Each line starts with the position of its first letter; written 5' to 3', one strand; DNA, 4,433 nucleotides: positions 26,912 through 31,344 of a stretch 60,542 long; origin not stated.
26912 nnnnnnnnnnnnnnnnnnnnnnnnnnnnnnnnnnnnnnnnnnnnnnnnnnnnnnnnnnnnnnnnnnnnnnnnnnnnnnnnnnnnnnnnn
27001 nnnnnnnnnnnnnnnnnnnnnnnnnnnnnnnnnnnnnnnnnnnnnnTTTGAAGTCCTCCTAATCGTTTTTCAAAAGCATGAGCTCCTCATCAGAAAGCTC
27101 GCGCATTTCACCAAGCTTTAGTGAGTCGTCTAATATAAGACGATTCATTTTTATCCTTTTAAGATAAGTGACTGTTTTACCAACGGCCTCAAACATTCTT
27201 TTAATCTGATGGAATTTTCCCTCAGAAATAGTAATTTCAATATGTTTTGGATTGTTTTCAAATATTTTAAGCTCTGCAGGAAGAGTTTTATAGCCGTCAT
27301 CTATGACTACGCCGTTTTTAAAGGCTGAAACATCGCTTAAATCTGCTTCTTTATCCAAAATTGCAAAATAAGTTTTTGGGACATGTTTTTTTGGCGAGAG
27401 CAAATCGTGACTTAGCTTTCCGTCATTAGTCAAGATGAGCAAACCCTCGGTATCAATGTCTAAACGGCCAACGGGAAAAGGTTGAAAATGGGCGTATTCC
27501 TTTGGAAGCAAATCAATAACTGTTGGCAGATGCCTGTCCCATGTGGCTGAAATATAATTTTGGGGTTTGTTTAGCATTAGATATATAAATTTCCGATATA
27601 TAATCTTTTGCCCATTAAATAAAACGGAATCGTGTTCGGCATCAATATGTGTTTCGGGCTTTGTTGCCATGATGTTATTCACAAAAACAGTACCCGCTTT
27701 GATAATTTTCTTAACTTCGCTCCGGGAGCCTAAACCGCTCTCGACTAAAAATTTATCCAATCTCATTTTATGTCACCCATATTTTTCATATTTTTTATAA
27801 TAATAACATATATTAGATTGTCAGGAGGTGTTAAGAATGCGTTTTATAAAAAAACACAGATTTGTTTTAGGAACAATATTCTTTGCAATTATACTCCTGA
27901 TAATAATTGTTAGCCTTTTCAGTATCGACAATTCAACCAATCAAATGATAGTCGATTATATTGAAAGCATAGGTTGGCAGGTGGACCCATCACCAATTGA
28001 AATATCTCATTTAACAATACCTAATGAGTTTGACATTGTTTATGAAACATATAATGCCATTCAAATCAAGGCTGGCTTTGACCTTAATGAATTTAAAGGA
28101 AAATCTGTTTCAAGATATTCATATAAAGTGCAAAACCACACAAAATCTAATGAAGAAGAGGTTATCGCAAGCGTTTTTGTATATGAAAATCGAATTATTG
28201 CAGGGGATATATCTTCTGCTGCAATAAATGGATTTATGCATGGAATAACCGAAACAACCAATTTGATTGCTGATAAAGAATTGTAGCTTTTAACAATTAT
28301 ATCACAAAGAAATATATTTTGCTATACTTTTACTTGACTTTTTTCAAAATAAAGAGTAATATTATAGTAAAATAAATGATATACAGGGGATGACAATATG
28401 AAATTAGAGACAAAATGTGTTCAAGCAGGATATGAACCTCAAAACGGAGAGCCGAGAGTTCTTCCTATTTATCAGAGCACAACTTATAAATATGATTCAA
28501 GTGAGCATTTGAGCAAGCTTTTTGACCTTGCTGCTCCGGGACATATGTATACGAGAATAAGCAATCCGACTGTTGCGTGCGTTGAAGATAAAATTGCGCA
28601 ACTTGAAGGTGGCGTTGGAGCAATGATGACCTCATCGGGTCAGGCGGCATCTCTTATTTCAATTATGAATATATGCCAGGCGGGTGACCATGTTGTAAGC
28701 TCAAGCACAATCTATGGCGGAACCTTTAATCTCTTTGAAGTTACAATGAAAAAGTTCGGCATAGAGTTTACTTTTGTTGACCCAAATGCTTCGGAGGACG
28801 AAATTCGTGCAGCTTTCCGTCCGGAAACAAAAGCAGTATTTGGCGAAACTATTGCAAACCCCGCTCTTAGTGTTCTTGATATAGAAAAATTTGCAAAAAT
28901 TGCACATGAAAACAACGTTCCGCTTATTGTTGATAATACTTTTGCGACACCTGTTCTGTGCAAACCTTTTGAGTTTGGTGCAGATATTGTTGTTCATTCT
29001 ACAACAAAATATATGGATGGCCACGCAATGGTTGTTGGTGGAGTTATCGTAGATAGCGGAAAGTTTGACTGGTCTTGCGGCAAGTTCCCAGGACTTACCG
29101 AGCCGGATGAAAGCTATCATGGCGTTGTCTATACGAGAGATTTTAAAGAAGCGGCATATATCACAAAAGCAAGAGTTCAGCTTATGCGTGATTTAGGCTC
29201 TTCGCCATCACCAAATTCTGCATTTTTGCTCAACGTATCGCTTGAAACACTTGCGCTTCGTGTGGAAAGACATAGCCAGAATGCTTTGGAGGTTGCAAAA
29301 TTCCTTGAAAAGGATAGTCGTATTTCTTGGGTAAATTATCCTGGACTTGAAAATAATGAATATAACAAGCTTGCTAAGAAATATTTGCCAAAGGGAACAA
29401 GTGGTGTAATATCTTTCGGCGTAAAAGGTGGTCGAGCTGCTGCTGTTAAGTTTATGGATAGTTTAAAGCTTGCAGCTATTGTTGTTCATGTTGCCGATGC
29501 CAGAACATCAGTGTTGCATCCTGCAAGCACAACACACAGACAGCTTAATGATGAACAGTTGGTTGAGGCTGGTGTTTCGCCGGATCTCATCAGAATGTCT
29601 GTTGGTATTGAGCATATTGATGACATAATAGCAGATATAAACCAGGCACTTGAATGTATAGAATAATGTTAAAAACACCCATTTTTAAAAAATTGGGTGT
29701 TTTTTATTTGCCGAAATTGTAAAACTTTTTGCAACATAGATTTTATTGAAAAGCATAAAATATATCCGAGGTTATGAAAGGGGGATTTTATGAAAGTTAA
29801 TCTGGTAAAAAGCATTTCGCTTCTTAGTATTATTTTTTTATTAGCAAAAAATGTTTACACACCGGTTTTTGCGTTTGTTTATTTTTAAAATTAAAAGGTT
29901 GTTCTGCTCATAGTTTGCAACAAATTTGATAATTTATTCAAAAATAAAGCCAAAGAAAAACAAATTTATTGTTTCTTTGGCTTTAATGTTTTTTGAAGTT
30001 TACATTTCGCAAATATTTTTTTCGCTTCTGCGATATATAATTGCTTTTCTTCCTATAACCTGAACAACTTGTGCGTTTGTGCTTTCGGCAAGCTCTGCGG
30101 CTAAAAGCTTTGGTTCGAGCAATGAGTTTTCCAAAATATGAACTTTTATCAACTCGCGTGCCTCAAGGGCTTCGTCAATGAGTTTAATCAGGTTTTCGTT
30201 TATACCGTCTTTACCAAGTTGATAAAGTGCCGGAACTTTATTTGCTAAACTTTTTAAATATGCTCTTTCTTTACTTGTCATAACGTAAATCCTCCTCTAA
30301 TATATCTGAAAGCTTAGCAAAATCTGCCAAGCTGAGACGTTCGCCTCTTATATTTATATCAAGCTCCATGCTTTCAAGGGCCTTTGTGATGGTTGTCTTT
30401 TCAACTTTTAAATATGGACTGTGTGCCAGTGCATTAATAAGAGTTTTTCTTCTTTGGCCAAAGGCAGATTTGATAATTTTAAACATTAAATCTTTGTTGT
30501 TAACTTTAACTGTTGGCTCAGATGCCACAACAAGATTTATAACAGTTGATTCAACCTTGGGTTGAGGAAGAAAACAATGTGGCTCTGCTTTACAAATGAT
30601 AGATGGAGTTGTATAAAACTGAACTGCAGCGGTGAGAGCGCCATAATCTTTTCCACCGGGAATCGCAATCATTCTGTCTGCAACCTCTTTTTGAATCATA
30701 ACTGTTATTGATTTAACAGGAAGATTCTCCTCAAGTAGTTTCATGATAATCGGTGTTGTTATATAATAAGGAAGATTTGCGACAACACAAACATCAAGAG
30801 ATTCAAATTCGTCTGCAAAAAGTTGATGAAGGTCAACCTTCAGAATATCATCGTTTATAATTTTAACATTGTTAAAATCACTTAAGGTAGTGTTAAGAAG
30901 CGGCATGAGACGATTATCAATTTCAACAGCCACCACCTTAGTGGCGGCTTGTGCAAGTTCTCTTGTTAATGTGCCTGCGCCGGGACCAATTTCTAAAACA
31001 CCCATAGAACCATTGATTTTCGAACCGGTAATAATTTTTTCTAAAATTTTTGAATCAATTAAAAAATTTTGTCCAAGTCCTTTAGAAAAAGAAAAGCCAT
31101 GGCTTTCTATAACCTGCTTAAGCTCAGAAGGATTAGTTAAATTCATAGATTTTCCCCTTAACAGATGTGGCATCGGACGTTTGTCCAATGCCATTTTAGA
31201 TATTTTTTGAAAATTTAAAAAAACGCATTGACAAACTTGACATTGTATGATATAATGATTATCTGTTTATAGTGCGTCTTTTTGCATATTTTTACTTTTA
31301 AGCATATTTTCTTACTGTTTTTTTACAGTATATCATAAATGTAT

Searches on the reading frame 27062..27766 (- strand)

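Call 9: search_protein_families(library=pfam, proteins=[window:27062-27766:-], max_evalue=0.001)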
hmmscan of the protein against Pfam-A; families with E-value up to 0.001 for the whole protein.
window:27062-27766:- (235 aa): 2 families
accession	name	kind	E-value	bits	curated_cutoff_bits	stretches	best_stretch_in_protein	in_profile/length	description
PF00849.27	PseudoU_synth_2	-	4.6e-22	79.3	26.8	1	62-194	2-152/152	RNA pseudouridylate synthase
PF01479.30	S4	-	3.8e-12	46.2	22.8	1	1-44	1-45/48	S4 domain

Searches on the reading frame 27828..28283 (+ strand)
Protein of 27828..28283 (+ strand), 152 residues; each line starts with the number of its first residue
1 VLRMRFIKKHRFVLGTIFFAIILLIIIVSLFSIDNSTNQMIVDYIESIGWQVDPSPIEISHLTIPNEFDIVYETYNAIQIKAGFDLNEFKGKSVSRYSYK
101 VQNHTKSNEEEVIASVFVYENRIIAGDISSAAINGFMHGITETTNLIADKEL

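Call 9: search_protein_families(library=pfam, proteins=[window:27828-28283:+], max_evalue=0.001)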
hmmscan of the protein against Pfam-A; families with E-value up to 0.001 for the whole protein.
window:27828-28283:+ (152 aa): 1 family
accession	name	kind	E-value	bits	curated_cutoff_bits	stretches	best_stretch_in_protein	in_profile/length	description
PF16112.10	DUF4830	-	1e-27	96.8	23.5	1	44-128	1-84/84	Domain of unknown function (DUF4830)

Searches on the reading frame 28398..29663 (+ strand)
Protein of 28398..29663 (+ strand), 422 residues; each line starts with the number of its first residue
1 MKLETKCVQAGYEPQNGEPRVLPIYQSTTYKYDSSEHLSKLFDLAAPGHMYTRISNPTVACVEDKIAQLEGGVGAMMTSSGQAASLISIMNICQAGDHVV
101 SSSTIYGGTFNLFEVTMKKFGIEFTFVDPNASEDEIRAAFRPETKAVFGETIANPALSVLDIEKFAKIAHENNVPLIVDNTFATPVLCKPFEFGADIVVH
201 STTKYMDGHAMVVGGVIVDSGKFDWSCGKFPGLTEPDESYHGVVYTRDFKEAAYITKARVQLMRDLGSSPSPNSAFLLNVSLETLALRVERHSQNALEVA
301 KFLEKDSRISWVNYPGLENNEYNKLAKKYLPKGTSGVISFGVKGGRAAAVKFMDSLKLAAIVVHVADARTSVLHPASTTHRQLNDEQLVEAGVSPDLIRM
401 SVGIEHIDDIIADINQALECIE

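Call 9: search_protein_families(library=pfam, proteins=[window:28398-29663:+], max_evalue=0.001)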
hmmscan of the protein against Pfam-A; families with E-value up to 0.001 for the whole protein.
window:28398-29663:+ (422 aa): 5 families
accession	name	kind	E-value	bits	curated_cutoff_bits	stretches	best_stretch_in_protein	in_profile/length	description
PF01053.26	Cys_Met_Meta_PP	-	2.6e-128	428.3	27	1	4-419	1-381/381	Cys/Met metabolism PLP-dependent enzyme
PF01212.27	Beta_elim_lyase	-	9.9e-06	25.5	27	1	56-267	31-227/288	Beta-eliminating lyase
PF00155.27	Aminotran_1_2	-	3.4e-05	23.6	19.7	1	45-188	29-194/361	Aminotransferase class I and II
PF02347.22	GDC-P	-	4.8e-05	22.8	26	1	80-205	139-259/429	Glycine cleavage system P-protein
PF01041.23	DegT_DnrJ_EryC1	-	6.4e-05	22.8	19.8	1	56-181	23-147/360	DegT/DnrJ/EryC1/StrS aminotransferase family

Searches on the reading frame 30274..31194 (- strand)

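Call 9: search_protein_families(library=pfam, proteins=[window:30274-31194:-], max_evalue=0.001)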
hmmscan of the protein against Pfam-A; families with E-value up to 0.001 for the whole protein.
window:30274-31194:- (307 aa): 5 families
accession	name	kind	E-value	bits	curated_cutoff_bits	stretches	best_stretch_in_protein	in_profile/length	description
PF00398.26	RrnaAD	-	1e-60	205.5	24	1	34-293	2-255/263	Ribosomal RNA adenine dimethylase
PF13649.12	Methyltransf_25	-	3.9e-06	27.9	27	1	66-156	1-88/97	Methyltransferase domain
PF08241.18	Methyltransf_11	-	0.00044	21.3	21.2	1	67-141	1-69/95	Methyltransferase domain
PF05401.17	NodS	-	0.00055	20.3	24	1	55-153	35-127/201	Nodulation protein S (NodS)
PF08242.18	Methyltransf_12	-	0.00069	20.7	30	0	67-141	1-74/98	Methyltransferase domain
